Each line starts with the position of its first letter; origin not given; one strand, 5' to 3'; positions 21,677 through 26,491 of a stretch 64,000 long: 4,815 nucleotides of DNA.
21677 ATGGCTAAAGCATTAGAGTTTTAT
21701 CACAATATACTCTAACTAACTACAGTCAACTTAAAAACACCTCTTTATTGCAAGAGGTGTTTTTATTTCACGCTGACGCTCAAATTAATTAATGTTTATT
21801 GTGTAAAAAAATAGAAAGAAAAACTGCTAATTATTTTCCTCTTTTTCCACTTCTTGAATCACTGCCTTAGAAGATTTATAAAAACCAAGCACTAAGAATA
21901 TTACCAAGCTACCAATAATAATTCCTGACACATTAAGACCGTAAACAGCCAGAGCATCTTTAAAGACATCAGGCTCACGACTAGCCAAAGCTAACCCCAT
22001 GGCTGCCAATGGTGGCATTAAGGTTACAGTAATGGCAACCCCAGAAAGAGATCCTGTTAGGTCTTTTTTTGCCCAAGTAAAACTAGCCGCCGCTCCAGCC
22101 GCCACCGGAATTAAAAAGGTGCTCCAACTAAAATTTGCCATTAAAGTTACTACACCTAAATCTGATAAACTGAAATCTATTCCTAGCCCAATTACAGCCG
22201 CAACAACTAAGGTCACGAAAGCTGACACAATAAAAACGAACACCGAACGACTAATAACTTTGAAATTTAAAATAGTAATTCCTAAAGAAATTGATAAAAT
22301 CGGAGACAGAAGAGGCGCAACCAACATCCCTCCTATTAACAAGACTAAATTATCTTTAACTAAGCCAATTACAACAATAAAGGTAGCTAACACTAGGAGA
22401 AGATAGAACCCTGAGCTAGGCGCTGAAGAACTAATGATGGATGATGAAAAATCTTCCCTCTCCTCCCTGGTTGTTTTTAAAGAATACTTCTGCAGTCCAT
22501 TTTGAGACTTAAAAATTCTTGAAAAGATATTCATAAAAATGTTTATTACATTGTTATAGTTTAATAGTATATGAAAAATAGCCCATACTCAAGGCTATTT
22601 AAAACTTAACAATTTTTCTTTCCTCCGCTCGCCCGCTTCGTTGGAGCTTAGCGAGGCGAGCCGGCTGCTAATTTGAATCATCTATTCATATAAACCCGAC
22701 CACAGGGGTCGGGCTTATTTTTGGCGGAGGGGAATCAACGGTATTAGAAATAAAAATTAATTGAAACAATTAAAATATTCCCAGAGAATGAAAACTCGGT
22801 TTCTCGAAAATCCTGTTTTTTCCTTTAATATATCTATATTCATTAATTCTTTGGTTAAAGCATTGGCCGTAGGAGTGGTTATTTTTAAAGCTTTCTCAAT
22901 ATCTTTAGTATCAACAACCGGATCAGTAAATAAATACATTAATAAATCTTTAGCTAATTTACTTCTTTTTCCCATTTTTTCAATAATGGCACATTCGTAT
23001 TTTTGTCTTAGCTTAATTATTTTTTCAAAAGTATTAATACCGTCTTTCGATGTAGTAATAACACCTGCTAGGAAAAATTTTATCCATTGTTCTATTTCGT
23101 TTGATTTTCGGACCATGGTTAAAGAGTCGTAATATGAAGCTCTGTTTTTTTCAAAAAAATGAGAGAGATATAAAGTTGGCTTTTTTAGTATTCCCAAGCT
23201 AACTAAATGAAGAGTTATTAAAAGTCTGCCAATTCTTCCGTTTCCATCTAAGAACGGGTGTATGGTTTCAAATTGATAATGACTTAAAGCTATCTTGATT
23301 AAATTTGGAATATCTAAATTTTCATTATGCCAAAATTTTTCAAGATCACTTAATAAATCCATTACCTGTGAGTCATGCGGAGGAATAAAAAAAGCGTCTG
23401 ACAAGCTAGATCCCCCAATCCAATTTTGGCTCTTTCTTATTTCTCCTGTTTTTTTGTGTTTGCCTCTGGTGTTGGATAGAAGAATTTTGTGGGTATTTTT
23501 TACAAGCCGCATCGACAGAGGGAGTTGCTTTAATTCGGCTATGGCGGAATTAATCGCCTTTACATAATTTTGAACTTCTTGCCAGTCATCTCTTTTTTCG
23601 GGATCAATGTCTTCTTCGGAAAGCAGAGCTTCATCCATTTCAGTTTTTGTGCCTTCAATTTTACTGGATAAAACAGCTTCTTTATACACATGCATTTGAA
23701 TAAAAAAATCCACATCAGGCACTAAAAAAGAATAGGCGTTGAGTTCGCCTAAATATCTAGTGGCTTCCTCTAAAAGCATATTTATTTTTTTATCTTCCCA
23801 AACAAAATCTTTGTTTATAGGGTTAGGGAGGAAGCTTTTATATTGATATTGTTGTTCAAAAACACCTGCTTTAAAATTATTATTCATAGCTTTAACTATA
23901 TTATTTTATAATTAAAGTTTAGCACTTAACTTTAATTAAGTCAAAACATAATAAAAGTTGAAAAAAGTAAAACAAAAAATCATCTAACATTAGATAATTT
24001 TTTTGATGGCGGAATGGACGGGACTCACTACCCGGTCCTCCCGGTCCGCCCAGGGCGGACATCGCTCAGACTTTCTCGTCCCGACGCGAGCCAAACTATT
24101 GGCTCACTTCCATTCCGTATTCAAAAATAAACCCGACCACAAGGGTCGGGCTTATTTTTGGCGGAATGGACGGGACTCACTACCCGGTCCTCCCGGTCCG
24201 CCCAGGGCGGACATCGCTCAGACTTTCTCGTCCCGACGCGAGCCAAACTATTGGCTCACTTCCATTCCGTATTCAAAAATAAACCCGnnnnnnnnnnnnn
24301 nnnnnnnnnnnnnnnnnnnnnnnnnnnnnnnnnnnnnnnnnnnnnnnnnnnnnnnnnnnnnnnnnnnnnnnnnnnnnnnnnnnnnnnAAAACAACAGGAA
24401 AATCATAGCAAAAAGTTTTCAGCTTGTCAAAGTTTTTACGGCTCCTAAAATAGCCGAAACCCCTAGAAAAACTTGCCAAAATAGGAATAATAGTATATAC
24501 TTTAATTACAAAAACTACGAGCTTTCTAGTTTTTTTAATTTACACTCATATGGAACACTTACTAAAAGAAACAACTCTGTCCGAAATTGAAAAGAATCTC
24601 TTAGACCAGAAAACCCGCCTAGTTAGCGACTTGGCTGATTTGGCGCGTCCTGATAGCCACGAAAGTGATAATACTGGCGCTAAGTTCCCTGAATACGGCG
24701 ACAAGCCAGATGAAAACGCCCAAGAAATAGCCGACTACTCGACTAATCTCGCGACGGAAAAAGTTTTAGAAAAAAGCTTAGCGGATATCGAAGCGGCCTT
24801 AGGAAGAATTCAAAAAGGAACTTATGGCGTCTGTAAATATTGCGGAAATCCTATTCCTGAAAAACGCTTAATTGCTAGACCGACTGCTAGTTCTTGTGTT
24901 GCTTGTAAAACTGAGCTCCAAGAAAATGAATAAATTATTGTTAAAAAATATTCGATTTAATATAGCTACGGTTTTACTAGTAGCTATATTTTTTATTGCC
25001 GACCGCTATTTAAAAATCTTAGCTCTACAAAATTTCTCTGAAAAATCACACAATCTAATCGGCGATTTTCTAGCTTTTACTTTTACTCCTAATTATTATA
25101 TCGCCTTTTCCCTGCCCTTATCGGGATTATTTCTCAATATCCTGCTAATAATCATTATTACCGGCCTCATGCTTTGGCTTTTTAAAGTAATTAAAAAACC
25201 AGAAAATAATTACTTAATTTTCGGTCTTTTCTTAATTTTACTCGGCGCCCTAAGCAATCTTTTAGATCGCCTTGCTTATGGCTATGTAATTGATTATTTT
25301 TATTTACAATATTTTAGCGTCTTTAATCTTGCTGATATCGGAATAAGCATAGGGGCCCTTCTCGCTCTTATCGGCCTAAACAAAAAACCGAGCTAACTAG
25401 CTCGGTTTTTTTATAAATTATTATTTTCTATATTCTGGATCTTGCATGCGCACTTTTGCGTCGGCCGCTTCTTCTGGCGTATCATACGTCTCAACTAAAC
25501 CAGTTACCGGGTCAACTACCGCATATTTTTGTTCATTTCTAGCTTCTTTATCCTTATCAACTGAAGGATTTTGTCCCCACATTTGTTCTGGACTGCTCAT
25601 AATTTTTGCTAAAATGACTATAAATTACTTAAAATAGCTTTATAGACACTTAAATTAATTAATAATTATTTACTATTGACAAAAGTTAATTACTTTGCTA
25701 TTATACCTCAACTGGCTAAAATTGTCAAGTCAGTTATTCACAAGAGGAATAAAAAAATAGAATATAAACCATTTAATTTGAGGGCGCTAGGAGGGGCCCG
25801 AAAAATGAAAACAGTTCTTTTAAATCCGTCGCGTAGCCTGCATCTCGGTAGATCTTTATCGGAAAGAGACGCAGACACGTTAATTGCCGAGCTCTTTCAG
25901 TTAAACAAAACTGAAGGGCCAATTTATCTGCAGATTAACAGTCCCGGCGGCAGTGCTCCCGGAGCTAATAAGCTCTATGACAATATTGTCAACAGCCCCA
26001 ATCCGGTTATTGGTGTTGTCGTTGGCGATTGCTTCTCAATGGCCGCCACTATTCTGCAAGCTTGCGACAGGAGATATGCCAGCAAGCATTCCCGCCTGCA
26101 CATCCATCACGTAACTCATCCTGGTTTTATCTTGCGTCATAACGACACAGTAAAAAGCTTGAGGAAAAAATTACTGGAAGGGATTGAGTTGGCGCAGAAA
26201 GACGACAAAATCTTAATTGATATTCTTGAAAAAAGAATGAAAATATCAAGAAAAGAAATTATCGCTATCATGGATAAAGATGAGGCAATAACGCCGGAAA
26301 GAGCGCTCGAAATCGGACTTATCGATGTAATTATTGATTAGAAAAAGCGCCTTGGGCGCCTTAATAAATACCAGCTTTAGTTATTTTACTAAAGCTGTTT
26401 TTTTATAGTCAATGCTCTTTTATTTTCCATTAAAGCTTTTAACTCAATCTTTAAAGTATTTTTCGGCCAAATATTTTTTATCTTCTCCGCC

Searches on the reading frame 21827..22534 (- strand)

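Call 53: search_protein_families(library=pfam, proteins=[window:21827-22534:-], max_evalue=0.01)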
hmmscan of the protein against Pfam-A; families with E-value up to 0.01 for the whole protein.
window:21827-22534:- (235 aa): 1 family
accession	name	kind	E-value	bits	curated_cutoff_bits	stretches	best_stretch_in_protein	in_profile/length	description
PF04087.19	DUF389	-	4.5e-25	88.7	23.9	1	70-207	1-137/137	Domain of unknown function (DUF389)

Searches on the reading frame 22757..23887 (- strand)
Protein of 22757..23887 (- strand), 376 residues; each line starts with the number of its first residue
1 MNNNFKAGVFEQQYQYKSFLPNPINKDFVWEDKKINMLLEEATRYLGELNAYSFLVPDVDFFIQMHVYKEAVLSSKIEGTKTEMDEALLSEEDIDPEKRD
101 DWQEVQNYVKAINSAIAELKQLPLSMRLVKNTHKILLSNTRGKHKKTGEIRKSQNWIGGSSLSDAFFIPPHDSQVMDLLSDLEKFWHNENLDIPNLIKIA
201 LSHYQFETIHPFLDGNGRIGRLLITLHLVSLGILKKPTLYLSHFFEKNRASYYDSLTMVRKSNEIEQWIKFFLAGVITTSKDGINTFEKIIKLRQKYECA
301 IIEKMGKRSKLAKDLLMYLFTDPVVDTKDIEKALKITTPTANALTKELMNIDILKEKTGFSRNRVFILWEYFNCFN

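Call 53: search_protein_families(library=pfam, proteins=[window:22757-23887:-], max_evalue=0.01)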
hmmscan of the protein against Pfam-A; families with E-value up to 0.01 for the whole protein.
window:22757-23887:- (376 aa): 3 families
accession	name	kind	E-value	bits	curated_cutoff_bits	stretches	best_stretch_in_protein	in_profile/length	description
PF13784.11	Fic_N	-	2.7e-25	88.7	26.7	1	38-116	3-81/82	Fic/DOC family N-terminal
PF02661.23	Fic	-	2.3e-18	67.2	24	1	123-228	1-93/93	Fic/DOC family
PF11972.14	HTH_13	-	0.0012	19.2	26.1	1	315-362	4-47/54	HTH DNA binding domain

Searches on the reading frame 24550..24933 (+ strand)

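Call 53: search_protein_families(library=pfam, proteins=[window:24550-24933:+], max_evalue=0.01)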
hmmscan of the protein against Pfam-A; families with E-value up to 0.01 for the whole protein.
window:24550-24933:+ (127 aa): 1 family
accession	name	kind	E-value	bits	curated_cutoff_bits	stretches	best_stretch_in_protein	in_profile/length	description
PF01258.23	zf-dskA_traR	-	3.1e-10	40.3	24.9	1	90-123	1-34/36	Prokaryotic dksA/traR C4-type zinc finger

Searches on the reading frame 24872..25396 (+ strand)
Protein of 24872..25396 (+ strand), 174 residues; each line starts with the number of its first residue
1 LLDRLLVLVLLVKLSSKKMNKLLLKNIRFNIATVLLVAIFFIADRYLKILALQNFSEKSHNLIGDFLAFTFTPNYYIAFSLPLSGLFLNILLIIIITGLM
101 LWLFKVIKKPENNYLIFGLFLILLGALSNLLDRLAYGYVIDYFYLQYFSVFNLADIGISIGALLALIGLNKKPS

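Call 53: search_protein_families(library=pfam, proteins=[window:24872-25396:+], max_evalue=0.01)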
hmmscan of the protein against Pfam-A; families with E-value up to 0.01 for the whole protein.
window:24872-25396:+ (174 aa): 1 family
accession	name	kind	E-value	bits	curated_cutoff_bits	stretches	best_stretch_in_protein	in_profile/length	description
PF01252.23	Peptidase_A8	-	2.4e-26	93.1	25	1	37-167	2-138/142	Signal peptidase (SPase) II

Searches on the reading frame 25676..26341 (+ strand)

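Call 53: search_protein_families(library=pfam, proteins=[window:25676-26341:+], max_evalue=0.01)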
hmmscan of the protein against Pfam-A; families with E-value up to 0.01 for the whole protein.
window:25676-26341:+ (221 aa): 1 family
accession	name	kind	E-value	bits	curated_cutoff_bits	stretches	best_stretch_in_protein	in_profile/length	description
PF00574.28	CLP_protease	-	1.3e-20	74.5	20.2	1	49-220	13-179/182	Clp protease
